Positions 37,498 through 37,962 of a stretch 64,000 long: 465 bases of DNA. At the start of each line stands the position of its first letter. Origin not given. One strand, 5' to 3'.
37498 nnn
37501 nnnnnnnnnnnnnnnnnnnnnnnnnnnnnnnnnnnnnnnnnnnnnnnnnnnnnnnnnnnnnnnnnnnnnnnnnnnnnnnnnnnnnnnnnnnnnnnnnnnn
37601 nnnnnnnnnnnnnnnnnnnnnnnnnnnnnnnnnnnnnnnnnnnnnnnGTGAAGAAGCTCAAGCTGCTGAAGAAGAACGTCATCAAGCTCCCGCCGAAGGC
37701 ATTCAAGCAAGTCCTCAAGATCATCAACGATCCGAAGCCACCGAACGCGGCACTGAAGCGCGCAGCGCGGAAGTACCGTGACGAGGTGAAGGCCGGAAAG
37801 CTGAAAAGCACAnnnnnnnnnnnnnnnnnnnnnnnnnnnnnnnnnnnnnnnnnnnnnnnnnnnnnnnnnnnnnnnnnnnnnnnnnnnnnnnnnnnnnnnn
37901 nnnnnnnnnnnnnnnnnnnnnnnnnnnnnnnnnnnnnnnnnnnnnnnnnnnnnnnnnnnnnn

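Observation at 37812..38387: SpoT/Mesh1-type HD hydrolase (small alarmone hydrolase candidate) in a phage context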

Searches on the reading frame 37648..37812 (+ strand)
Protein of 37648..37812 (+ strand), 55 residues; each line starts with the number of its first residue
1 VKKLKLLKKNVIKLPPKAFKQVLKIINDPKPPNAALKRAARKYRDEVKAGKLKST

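Call 13: search_protein_families(library=pfam, proteins=[window:37648-37812:+], max_evalue=0.01)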
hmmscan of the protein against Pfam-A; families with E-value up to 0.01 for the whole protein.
window:37648-37812:+ (55 aa): 1 family
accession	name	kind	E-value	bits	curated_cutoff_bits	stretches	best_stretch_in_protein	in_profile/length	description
PF08681.18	TacA1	-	4e-05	24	21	1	7-44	42-79/80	Antitoxin TacA 1-like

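Call 35: search_protein_families(library=ncbifam, proteins=[window:37648-37812:+], max_evalue=0.01)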
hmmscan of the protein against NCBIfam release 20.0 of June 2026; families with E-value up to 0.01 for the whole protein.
window:37648-37812:+ (55 aa): 0 families

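Call 36: search_solved_structures(query=window:37648-37812:+, max_evalue=10, show_alignments=3)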
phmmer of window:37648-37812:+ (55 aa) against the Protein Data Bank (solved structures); distinct sequences matched with E-value up to 10: 11.
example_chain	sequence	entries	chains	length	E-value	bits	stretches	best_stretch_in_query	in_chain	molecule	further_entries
9hnh_A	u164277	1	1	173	0.28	14.9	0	10-46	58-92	Chains: A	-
7ak7_C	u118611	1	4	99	0.69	13.7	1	6-39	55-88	CopG family transcriptional regulator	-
7bqn_A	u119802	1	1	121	0.92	13.3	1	10-52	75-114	Rei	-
9jfq_A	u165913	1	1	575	0.98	13.2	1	25-47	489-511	LaTranC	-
3rui_B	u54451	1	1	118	1.1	13.1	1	8-41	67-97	Autophagy-related protein 8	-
2kq7_A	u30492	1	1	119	1.1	13.1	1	8-41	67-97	Autophagy-related protein 8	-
2zpn_A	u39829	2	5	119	1.1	13.1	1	8-41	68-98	Autophagy-related protein 8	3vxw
5w7z_A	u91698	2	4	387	1.3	12.9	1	7-35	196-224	DNA polymerase III subunit beta | Beta sliding clamp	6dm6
7joq_I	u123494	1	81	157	1.4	12.8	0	15-47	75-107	Small Terminase subunit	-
6ptv_A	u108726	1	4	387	1.5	12.7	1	7-35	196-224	Beta sliding clamp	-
6dlk_A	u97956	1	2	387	1.5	12.7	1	7-35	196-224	Beta sliding clamp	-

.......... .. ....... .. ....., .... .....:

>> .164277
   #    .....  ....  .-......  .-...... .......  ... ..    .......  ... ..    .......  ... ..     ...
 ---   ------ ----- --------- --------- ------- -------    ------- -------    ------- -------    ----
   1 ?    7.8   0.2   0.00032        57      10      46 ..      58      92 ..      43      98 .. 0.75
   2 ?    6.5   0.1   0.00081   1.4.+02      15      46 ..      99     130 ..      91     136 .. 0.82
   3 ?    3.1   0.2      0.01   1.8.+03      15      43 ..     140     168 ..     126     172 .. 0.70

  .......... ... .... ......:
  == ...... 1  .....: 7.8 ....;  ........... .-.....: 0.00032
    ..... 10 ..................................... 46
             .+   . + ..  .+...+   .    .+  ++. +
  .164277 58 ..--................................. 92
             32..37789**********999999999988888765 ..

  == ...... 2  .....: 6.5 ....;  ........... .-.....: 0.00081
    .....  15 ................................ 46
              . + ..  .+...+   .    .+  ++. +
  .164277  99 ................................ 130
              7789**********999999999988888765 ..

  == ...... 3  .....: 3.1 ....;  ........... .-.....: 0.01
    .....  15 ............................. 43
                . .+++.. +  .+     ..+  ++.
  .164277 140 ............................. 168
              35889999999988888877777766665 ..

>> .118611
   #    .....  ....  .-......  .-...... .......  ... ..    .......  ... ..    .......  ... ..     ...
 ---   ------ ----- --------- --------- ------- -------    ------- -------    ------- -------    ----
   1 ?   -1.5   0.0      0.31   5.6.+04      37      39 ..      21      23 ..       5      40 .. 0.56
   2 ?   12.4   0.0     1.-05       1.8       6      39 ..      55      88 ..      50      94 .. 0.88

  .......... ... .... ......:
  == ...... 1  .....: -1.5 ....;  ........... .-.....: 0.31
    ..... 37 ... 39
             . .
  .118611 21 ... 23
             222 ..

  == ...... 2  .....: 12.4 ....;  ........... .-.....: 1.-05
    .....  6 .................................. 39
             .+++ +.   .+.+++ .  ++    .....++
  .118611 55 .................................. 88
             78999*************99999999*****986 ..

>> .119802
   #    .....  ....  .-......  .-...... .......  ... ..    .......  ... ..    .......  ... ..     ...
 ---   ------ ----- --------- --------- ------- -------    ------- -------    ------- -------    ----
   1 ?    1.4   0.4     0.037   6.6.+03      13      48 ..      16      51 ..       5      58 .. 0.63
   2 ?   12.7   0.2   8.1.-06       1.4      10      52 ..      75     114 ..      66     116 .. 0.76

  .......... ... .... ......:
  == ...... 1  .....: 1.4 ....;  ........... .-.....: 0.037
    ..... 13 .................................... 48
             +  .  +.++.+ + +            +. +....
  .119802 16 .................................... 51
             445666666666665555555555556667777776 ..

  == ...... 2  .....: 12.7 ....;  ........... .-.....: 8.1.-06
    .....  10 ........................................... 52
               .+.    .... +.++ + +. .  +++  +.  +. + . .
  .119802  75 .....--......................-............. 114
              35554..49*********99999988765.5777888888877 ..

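Call 55: find_homologous_proteins(query=window:37648-37812:+, max_evalue=0.001)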
Query window:37648-37812:+ (55 aa): 1 proteins with E <= 0.001 among 2 candidates.
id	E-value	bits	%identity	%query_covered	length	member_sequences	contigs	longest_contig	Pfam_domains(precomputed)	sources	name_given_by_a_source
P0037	4.5e-25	103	100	100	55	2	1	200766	-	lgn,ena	-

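Call 63: search_protein_representatives(protein=window:37648-37812:+)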
Query: 55 residues. Proteins with E-value up to 0.001 (for the whole library): 7; up to 1e-10: 1; up to 1e-30: 0. The best 7 are listed.
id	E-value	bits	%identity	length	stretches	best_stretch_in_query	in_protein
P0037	1.4e-25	102.7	100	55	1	1-55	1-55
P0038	1.1e-06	44.2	55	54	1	11-54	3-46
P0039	1.1e-06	44.2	53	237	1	9-55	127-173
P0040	5.1e-06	42.1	49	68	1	4-54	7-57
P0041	6.6e-05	38.6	36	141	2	4-45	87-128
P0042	3.4e-04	36.4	41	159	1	8-53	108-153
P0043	5.1e-04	35.9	55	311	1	14-53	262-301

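Call 69: search_protein_families(library=pfam, alignment_id=A3, max_evalue=0.01)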
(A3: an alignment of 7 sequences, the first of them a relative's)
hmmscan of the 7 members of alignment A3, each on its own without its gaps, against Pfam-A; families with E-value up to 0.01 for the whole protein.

A. member 1, P0037 (55 aa): 1 family
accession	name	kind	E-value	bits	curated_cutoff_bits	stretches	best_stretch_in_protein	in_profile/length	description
PF08681.18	TacA1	-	4e-05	24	21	1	7-44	42-79/80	Antitoxin TacA 1-like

B. families by the number of members that match (of 7 scanned): 3 families
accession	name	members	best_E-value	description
PF08681.18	TacA1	6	1e-12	Antitoxin TacA 1-like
PF05837.17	CENP-H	1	0.0022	Centromere protein H (CENP-H)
PF12162.13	STAT1_TAZ2bind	1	0.0032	STAT1 TAZ2 binding domain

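Call 74: find_encoding_contigs(protein=P0038, flank=4000, max_places=3)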
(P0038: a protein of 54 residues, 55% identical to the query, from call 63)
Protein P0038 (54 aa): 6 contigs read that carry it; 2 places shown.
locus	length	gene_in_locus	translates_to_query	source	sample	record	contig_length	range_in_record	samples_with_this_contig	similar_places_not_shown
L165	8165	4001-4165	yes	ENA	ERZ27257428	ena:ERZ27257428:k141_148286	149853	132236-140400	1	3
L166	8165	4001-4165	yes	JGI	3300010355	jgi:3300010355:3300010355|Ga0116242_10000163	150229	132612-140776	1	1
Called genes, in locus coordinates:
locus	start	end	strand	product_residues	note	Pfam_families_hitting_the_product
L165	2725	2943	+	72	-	-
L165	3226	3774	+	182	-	PF01844:HNH, PF14279:HNH_5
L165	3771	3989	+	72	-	-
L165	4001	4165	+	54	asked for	-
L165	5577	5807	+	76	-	-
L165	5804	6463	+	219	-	-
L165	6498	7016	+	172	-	PF03167:UDG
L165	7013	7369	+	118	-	-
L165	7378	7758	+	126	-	-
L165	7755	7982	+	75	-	-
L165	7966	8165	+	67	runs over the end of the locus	-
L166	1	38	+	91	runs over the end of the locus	-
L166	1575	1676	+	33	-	-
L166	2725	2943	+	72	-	-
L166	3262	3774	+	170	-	PF01844:HNH, PF14279:HNH_5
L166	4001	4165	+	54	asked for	-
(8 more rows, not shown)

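Call 75: find_encoding_contigs(protein=P0040, flank=4000, max_places=3)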
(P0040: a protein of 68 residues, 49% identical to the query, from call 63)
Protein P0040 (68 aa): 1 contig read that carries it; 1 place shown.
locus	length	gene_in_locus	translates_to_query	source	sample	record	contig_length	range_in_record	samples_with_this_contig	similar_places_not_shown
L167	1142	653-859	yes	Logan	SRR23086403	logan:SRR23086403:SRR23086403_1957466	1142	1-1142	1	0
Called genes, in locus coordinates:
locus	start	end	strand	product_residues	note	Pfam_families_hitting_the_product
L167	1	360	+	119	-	?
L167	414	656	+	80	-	-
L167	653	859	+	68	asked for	-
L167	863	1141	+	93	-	?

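Call 81: search_protein_families(library=padloc, proteins=[window:37648-37812:+], max_evalue=0.001)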
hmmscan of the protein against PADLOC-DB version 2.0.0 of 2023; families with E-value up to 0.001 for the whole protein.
window:37648-37812:+ (55 aa): 0 families
